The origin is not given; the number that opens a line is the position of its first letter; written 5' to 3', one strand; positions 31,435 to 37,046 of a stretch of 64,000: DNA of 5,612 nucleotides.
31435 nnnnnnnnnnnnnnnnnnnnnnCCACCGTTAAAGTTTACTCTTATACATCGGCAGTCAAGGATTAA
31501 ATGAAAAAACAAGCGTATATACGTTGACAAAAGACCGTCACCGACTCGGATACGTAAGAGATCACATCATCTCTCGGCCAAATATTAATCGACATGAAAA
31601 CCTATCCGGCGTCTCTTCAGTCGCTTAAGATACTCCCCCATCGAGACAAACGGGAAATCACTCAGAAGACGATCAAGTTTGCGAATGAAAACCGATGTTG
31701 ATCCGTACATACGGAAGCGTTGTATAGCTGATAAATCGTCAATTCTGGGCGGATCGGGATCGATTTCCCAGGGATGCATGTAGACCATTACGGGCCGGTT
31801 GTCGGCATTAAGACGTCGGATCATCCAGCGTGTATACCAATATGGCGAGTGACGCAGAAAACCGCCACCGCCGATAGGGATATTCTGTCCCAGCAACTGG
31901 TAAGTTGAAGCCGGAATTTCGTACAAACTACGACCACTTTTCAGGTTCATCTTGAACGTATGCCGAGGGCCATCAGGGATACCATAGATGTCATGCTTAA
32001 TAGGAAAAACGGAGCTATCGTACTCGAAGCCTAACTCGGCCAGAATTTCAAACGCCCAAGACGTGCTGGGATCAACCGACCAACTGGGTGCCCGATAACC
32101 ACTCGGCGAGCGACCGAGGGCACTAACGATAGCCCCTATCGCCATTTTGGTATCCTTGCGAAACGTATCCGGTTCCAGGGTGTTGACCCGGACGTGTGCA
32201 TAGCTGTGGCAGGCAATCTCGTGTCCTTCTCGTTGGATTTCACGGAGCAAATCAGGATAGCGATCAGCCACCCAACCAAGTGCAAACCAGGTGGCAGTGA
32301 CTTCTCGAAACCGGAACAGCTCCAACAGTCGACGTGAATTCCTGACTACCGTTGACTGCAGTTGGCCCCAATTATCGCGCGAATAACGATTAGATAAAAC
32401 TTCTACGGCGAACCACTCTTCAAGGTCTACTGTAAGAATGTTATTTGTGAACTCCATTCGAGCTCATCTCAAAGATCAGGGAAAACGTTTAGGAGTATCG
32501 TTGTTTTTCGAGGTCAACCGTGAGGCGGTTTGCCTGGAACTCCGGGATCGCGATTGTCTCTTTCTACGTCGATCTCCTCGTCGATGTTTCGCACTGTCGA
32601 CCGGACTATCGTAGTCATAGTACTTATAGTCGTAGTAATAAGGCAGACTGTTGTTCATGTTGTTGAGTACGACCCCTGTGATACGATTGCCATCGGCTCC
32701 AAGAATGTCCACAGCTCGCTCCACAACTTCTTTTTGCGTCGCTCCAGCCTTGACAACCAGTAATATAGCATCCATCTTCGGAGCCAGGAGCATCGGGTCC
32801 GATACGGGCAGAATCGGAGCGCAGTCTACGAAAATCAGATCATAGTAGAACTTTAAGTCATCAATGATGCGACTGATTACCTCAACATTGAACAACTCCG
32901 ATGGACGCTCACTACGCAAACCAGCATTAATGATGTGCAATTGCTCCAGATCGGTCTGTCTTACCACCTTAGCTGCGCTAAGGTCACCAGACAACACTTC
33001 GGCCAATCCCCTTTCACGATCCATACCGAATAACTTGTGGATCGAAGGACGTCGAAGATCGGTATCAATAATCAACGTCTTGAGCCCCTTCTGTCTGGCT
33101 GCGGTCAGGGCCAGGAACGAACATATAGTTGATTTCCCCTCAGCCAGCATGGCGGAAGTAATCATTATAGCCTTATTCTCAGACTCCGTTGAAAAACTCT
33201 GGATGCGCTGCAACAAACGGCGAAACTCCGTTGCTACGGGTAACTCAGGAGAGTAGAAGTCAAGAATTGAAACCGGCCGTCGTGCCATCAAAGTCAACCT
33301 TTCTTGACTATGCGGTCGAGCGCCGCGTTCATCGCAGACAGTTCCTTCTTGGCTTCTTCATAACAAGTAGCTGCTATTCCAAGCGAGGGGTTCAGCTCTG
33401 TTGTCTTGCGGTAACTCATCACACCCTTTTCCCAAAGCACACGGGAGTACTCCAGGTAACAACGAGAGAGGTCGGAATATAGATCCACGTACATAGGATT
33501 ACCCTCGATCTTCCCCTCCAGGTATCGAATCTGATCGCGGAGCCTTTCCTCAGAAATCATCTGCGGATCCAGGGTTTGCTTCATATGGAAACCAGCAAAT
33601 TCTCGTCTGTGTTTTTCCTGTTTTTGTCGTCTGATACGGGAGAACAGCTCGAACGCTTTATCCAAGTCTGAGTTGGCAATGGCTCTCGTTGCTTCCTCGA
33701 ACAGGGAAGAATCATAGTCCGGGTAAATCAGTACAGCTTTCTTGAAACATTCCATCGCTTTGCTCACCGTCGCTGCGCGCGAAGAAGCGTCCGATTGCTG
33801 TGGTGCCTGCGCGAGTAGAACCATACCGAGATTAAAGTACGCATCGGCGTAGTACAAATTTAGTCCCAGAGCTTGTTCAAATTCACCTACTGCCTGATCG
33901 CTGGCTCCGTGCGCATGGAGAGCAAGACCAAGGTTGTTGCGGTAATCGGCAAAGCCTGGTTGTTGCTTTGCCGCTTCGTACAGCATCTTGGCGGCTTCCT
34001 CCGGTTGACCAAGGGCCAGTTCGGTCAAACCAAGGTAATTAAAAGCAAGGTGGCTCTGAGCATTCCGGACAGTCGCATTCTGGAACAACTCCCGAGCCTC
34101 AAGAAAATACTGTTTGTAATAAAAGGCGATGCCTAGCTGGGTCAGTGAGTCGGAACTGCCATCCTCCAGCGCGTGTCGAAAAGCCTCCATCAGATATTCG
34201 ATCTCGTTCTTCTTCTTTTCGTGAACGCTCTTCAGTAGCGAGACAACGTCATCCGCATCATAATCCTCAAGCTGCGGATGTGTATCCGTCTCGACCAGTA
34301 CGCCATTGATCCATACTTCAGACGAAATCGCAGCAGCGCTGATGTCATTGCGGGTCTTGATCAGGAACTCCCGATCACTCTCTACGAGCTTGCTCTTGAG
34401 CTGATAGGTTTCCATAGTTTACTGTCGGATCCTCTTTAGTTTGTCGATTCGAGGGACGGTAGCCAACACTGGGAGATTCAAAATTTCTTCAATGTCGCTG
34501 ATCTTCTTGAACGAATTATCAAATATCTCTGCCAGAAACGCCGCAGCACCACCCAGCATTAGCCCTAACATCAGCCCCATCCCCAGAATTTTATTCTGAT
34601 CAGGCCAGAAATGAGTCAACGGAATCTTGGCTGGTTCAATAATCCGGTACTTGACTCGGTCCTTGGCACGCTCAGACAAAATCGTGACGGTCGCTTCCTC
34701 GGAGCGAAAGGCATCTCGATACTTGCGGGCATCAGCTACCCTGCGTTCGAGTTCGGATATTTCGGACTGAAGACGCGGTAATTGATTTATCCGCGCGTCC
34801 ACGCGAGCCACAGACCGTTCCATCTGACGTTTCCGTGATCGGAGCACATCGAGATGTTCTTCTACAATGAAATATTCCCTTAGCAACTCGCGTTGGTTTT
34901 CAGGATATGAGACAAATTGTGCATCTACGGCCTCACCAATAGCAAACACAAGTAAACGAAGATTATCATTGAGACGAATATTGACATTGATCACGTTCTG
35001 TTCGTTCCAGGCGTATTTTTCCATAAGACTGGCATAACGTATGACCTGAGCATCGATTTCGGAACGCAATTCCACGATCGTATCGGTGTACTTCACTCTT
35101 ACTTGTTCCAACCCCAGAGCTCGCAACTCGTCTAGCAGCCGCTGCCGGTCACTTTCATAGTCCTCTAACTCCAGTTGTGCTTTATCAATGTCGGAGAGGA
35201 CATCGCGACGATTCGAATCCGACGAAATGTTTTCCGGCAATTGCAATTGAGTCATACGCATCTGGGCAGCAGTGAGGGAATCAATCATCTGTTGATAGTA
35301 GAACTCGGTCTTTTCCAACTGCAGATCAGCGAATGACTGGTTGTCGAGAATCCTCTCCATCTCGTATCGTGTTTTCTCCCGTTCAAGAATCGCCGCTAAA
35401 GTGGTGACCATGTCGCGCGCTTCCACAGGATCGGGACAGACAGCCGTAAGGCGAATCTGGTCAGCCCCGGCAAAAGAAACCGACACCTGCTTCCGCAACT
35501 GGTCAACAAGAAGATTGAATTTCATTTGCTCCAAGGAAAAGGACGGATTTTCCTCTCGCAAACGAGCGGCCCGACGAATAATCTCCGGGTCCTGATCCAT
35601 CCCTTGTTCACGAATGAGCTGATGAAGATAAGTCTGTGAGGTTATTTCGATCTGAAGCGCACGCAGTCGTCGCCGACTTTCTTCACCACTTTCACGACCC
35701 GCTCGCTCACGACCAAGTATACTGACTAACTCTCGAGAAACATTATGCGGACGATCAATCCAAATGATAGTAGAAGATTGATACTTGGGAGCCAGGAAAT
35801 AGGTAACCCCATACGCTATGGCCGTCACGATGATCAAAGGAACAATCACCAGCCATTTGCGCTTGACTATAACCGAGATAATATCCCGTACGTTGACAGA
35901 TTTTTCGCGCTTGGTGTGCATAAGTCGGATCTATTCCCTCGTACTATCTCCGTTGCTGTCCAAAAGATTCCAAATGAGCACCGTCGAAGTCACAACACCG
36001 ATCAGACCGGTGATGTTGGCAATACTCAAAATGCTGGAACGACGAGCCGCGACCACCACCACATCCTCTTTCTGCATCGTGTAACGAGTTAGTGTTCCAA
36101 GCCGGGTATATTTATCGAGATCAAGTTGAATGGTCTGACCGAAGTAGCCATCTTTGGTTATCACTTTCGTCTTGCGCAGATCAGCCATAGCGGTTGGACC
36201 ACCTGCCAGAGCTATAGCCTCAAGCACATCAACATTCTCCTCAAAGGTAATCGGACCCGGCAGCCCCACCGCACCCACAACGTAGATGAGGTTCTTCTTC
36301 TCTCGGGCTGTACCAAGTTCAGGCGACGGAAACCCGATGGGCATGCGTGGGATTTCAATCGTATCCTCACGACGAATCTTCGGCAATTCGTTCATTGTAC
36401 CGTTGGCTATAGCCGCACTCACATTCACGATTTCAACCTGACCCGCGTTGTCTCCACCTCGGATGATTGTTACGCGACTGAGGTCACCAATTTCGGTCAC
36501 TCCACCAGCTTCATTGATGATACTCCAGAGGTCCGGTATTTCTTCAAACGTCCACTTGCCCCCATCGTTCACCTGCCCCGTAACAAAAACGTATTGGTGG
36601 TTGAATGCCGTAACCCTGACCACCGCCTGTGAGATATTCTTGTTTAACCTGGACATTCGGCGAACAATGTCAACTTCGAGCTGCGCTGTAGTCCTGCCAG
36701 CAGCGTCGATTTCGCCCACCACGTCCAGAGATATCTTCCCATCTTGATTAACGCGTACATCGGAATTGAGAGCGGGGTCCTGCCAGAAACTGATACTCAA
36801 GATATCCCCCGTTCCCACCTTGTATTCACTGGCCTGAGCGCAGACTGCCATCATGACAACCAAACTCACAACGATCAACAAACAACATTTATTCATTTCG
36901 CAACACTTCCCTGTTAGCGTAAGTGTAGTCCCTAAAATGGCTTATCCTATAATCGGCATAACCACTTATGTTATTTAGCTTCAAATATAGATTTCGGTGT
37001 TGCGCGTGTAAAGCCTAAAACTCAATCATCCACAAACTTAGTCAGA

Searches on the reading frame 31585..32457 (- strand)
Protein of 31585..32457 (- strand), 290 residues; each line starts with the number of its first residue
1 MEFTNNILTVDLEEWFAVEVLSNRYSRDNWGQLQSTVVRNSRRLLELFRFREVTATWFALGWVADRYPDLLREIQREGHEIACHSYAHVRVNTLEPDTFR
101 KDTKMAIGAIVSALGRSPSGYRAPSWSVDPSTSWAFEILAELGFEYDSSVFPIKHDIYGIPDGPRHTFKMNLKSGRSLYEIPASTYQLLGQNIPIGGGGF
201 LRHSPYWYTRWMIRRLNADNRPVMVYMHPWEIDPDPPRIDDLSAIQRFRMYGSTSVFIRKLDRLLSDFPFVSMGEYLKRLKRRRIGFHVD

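Call 76: search_protein_families(library=pfam, proteins=[window:31585-32457:-], max_evalue=0.00001)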
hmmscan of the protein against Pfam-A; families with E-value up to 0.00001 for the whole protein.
window:31585-32457:- (290 aa): 2 families
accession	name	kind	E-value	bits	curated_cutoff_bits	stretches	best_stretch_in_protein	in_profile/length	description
PF11959.13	DUF3473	-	6.8e-44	149.4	29.6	1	148-277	1-129/130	Domain of unknown function (DUF3473)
PF01522.26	Polysacc_deac_1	-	1e-19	71.1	23.1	1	39-144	19-121/124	Polysaccharide deacetylase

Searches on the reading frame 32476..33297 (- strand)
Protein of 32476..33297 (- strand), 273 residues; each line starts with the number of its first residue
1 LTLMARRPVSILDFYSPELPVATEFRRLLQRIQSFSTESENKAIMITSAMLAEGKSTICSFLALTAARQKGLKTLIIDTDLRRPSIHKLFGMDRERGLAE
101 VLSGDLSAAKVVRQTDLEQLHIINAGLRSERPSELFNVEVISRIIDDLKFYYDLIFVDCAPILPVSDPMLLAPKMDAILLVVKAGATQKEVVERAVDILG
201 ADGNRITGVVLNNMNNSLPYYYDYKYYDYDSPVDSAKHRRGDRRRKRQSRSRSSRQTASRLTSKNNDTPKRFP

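Call 76: search_protein_families(library=pfam, proteins=[window:32476-33297:-], max_evalue=0.00001)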
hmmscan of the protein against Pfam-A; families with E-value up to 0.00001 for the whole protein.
window:32476-33297:- (273 aa): 2 families
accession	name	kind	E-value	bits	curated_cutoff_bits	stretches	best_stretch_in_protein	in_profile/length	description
PF13614.12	AAA_31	-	1.8e-08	35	27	1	53-171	13-137/177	AAA domain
PF10609.15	ParA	-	1.8e-06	28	27.1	1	42-214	4-174/246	NUBPL iron-transfer P-loop NTPase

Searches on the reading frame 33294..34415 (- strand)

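Call 76: search_protein_families(library=pfam, proteins=[window:33294-34415:-], max_evalue=0.00001)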
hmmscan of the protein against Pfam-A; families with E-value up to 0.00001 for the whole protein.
window:33294-34415:- (373 aa): 6 families
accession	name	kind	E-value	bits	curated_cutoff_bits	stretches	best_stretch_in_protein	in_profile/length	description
PF13432.12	TPR_16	-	7.8e-10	39.5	32.7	1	128-183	3-58/65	Tetratricopeptide repeat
PF07719.23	TPR_2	-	3.7e-09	36.4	27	0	156-185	1-30/34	Tetratricopeptide repeat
PF00515.34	TPR_1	-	7.4e-09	35.5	27.8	0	124-154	3-33/34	Tetratricopeptide repeat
PF13431.12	TPR_17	-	1.1e-08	35.1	24.4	0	147-176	4-33/34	Tetratricopeptide repeat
PF13414.12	TPR_11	-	1.4e-06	28.3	26.8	0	130-170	2-42/42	TPR repeat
PF13428.12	TPR_14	-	8.8e-06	26.4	23.5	0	127-163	6-42/44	Tetratricopeptide repeat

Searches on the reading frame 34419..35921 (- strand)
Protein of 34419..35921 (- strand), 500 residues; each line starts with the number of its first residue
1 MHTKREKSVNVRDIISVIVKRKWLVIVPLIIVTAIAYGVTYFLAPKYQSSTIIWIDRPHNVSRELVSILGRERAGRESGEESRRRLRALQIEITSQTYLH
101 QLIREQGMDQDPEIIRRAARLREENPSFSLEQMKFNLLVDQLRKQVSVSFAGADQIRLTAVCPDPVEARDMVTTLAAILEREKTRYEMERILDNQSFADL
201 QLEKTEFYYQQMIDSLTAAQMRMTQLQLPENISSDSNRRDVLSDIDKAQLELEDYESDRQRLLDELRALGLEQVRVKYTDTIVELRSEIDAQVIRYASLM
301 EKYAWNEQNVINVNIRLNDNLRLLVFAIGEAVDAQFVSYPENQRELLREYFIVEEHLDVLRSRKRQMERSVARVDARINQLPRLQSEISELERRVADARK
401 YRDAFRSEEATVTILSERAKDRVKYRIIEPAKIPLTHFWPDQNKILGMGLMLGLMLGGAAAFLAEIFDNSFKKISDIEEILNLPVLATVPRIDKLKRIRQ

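Call 76: search_protein_families(library=pfam, proteins=[window:34419-35921:-], max_evalue=0.00001)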
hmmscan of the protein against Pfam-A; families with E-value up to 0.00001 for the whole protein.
window:34419-35921:- (500 aa): 1 family
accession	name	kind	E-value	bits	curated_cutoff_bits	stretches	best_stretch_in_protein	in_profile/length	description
PF02706.20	Wzz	-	1.7e-09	38.3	25.5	1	9-60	3-54/91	Chain length determinant protein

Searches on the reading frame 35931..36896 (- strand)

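Call 76: search_protein_families(library=pfam, proteins=[window:35931-36896:-], max_evalue=0.00001)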
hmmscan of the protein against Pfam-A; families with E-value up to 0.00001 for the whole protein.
window:35931-36896:- (321 aa): 3 families
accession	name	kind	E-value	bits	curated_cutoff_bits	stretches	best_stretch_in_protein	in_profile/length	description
PF02563.21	Poly_export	-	7.2e-19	68.2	28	1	21-94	3-75/77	Polysaccharide biosynthesis/export protein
PF22461.2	SLBB_2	-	1.8e-18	66.9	27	2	203-282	2-79/79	SLBB domain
PF10531.15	SLBB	-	3.4e-13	49.6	27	1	204-248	2-46/55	SLBB domain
